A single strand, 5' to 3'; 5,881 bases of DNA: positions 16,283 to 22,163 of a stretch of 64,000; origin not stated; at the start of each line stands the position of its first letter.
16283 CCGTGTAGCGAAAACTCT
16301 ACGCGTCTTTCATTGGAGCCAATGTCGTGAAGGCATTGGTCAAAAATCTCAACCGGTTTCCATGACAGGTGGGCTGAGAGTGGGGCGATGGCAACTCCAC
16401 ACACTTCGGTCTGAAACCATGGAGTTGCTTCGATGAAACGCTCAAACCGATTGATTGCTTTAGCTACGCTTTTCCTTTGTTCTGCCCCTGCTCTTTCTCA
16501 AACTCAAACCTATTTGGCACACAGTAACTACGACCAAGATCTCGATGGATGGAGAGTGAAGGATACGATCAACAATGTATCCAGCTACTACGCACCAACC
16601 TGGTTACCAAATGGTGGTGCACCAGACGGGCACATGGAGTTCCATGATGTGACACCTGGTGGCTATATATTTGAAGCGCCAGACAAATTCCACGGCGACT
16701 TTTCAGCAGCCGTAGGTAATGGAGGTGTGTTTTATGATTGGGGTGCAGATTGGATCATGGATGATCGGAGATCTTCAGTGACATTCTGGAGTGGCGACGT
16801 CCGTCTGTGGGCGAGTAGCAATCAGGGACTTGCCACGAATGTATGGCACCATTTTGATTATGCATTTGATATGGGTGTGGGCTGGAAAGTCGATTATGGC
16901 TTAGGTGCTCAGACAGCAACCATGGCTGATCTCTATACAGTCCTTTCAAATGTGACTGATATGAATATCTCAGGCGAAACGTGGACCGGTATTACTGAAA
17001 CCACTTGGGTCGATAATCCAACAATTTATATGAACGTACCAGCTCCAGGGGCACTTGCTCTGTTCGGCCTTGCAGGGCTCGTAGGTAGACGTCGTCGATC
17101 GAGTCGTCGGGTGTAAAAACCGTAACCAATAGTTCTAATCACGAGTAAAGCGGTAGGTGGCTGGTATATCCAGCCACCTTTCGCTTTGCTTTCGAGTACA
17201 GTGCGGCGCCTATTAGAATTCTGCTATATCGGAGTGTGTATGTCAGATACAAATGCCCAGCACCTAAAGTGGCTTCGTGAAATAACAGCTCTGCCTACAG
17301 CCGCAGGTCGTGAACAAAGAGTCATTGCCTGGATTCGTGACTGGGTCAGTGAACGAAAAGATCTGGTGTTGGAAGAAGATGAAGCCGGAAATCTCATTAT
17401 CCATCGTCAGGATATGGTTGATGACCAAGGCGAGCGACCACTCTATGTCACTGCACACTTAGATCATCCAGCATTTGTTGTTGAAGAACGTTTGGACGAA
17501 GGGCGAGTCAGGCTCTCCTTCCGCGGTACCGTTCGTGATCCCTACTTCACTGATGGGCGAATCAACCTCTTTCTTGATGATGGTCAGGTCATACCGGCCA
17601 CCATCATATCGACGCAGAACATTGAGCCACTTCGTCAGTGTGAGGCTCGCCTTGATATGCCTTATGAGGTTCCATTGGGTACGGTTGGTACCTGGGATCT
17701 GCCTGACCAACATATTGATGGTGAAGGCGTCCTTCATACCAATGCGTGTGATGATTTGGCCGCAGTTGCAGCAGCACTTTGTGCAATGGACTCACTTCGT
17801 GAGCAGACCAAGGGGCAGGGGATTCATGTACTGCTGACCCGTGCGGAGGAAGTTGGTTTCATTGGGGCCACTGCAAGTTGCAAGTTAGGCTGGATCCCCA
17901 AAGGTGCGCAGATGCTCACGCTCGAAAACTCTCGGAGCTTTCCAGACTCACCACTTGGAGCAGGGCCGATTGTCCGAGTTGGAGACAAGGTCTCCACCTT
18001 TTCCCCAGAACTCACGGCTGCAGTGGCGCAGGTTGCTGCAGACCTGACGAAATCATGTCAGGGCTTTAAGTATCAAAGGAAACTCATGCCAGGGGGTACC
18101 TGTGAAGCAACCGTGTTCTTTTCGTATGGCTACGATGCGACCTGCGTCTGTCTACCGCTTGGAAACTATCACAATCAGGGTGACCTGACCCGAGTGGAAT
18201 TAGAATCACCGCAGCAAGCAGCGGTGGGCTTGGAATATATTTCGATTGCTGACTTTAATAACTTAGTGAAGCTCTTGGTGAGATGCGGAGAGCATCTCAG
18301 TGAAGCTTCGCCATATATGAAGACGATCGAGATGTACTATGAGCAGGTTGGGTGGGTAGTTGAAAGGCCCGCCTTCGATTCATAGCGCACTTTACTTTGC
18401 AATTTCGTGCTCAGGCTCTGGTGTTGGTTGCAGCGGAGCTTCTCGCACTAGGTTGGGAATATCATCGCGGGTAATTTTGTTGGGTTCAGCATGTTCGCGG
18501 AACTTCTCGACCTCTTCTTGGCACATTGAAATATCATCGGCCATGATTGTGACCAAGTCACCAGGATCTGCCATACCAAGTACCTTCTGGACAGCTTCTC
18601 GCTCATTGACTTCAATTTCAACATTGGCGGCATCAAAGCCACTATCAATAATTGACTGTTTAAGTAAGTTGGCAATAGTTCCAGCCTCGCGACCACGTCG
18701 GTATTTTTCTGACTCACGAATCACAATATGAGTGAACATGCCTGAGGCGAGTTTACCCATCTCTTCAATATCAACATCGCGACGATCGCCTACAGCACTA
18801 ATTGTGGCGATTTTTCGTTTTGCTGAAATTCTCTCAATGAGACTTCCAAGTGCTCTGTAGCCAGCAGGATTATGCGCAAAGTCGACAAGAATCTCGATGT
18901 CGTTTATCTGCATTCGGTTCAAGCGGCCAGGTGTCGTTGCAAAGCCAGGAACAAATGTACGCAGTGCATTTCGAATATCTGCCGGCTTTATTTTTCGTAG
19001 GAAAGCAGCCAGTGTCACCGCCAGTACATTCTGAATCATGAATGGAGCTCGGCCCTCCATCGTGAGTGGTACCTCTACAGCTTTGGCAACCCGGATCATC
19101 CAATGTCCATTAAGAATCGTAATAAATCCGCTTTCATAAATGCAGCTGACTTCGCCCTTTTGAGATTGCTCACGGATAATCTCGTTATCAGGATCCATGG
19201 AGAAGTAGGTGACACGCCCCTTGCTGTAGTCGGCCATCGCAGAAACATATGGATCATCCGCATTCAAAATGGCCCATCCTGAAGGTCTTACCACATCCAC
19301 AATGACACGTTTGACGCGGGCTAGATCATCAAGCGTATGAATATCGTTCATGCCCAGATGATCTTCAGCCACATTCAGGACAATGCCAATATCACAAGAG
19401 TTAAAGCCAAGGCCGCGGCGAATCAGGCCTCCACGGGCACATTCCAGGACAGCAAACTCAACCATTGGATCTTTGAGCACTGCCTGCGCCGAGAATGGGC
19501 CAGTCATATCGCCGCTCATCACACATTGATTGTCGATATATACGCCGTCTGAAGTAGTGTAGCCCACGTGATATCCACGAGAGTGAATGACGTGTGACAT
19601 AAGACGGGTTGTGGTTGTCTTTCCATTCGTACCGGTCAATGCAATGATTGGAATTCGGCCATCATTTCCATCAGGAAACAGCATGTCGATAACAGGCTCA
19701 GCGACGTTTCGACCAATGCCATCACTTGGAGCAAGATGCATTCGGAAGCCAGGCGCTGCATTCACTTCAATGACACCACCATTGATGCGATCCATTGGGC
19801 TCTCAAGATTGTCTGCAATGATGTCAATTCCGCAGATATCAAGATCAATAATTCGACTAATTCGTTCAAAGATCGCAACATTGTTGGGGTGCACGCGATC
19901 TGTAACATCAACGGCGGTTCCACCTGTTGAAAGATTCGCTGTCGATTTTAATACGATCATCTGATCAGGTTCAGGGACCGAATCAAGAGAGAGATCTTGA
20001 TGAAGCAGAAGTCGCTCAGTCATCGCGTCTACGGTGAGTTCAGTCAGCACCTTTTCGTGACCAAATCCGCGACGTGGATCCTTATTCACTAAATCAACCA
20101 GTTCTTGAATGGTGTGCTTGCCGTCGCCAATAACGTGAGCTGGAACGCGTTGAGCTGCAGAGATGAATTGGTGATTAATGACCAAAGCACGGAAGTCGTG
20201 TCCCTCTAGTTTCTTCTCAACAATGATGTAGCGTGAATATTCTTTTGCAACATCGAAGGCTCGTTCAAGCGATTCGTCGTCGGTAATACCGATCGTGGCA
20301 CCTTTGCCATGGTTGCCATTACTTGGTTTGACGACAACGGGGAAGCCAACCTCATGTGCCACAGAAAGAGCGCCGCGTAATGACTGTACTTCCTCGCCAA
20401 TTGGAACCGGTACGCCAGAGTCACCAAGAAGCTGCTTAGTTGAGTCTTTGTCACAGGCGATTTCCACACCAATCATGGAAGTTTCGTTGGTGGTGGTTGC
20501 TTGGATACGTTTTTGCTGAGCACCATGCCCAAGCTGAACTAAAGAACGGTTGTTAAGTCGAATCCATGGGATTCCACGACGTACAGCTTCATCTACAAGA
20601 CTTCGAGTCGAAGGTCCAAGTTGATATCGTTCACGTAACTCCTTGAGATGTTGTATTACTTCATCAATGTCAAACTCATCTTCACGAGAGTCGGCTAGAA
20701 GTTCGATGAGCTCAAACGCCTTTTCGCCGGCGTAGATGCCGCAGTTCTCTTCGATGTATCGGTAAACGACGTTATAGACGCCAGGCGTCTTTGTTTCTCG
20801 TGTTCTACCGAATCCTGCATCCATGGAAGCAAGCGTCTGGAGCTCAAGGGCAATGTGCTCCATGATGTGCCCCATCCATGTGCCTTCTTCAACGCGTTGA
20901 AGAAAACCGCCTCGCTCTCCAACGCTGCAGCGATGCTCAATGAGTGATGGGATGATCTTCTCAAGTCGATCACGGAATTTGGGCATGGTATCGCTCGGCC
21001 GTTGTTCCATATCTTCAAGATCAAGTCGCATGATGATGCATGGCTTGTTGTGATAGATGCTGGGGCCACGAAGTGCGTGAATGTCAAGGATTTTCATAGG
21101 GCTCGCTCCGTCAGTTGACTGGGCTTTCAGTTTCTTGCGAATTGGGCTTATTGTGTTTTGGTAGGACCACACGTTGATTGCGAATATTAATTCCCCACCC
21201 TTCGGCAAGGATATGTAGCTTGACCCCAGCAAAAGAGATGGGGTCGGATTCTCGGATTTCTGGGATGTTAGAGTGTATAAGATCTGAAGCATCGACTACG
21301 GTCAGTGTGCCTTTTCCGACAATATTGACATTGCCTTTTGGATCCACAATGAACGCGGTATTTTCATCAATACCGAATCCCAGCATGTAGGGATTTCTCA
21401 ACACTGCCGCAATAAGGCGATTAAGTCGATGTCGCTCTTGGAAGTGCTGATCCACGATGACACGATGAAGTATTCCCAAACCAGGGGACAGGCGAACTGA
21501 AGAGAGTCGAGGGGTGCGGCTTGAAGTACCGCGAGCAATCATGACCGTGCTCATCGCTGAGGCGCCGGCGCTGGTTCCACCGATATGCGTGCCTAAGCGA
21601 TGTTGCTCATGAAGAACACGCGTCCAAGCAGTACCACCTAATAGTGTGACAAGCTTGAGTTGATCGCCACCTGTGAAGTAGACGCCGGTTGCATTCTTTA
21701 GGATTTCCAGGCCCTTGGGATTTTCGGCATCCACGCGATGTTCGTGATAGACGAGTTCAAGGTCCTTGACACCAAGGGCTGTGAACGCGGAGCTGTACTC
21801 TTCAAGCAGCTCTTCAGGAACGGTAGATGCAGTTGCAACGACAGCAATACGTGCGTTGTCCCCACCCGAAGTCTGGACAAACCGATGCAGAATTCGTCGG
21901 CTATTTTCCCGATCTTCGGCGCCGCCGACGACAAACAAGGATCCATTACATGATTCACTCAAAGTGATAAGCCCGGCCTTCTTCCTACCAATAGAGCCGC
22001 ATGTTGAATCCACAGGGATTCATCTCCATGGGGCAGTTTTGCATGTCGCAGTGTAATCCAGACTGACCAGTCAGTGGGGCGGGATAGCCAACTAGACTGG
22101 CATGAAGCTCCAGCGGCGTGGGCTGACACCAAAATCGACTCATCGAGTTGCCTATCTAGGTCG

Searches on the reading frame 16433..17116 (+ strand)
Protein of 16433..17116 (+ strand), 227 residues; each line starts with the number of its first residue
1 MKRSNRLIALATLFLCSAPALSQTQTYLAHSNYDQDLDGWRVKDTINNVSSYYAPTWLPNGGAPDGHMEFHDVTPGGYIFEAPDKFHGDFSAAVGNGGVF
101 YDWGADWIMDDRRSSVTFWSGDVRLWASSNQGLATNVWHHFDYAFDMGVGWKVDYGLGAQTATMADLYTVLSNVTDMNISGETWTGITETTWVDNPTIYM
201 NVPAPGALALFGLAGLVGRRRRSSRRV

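Call 74: search_protein_families(library=pfam, proteins=[window:16433-17116:+], max_evalue=0.001)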
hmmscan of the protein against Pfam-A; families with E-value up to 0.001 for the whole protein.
window:16433-17116:+ (227 aa): 1 family
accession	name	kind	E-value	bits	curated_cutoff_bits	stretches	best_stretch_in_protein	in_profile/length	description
PF07589.16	PEP-CTERM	-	0.00094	19.6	20.7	0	202-222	2-24/24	PEP-CTERM motif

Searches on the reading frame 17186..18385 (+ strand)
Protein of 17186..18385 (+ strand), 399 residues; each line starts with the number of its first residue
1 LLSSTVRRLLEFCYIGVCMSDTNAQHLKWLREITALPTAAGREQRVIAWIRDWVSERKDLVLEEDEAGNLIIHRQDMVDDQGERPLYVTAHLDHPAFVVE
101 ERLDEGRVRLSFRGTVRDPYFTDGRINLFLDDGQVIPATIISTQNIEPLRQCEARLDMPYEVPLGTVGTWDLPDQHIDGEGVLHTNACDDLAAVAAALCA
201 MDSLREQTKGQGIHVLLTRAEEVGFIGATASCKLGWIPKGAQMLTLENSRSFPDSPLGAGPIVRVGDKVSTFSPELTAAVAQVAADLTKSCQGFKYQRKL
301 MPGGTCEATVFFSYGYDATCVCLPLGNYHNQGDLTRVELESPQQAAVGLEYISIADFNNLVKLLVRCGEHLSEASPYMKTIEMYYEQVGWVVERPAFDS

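Call 74: search_protein_families(library=pfam, proteins=[window:17186-18385:+], max_evalue=0.001)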
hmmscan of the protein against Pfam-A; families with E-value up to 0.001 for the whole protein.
window:17186-18385:+ (399 aa): 3 families
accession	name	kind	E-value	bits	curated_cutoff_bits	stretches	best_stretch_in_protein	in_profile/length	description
PF05343.19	Peptidase_M42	-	2.5e-16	60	23.2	1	68-331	1-277/292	M42 glutamyl aminopeptidase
PF01546.33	Peptidase_M20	-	9.9e-07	29.3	24.6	1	178-329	23-182/206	Peptidase family M20/M25/M40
PF04389.22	Peptidase_M28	-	0.00054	20.2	21.3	0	176-248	20-94/193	Peptidase family M28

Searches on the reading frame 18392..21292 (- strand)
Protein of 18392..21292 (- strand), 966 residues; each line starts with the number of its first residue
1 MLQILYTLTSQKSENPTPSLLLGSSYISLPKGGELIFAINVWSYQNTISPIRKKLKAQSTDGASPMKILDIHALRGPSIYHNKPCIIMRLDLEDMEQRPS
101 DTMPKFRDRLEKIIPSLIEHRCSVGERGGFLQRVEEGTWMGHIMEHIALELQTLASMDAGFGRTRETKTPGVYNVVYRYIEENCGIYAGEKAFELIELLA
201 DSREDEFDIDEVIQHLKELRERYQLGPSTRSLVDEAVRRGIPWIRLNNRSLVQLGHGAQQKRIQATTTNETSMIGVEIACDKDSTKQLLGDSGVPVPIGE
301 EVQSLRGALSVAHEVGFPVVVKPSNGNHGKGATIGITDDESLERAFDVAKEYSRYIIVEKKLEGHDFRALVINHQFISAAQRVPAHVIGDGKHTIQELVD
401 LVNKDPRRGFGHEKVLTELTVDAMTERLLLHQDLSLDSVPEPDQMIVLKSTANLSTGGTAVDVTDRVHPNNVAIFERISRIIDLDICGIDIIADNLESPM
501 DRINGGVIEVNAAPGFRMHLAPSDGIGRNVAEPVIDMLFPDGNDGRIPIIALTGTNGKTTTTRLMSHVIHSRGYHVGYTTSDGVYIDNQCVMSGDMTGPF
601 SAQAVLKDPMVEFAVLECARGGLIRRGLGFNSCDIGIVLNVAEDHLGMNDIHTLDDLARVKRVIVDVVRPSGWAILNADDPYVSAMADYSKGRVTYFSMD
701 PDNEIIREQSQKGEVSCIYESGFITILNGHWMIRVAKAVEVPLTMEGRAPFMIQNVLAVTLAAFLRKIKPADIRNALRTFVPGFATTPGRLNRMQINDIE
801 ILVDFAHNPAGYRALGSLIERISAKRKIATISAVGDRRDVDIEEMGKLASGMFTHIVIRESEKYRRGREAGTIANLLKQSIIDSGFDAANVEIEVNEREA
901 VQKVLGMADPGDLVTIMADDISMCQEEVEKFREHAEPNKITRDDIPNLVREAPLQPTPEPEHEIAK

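Call 18: search_protein_families(library=pfam, proteins=[window:18392-21292:-], max_evalue=0.001)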
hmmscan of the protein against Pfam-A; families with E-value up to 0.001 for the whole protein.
window:18392-21292:- (966 aa): 8 families
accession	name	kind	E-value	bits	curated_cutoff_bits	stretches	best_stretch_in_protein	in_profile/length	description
PF18921.5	Cyanophycin_syn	-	8.3e-43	145.5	27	1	88-200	2-114/115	Cyanophycin synthase-like N-terminal domain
PF08245.18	Mur_ligase_M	-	7.1e-22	78.8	24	1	553-762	2-199/200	Mur ligase middle domain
PF02875.26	Mur_ligase_C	-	4.1e-13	50.7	28.4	1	789-918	1-125/127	Mur ligase, glutamate ligase domain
PF08443.16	RimK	-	5.8e-09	36.3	21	0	281-383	3-106/188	RimK-like ATP-grasp domain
PF02786.22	CPSase_L_D2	-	5.6e-08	33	19.8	1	281-364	1-91/211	Carbamoyl-phosphate synthase L chain, ATP binding domain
PF07478.18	Dala_Dala_lig_C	-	1.7e-06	28.1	24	1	310-375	30-94/204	D-ala D-ala ligase C-terminus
PF01071.24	GARS_A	-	3.9e-06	27.3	27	1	281-372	2-99/194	Phosphoribosylglycinamide synthetase, ATP-grasp (A) domain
PF02222.28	ATP-grasp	-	8.8e-05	22.7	27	1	289-361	3-75/179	ATP-grasp domain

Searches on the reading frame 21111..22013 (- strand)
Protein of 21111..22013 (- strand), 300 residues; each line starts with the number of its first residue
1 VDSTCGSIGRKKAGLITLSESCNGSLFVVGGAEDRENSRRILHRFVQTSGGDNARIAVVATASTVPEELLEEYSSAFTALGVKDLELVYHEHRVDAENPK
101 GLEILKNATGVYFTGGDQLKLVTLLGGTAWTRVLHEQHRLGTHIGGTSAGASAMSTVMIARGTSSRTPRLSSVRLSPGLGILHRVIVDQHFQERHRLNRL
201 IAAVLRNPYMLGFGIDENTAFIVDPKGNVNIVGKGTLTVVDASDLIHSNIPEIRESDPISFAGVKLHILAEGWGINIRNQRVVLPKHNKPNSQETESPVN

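Call 74: search_protein_families(library=pfam, proteins=[window:21111-22013:-], max_evalue=0.001)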
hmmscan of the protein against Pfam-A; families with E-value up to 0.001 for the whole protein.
window:21111-22013:- (300 aa): 1 family
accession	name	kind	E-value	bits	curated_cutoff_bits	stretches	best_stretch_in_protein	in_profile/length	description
PF03575.23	Peptidase_S51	-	1.1e-20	74.7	23.9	1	26-224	1-199/206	Peptidase family S51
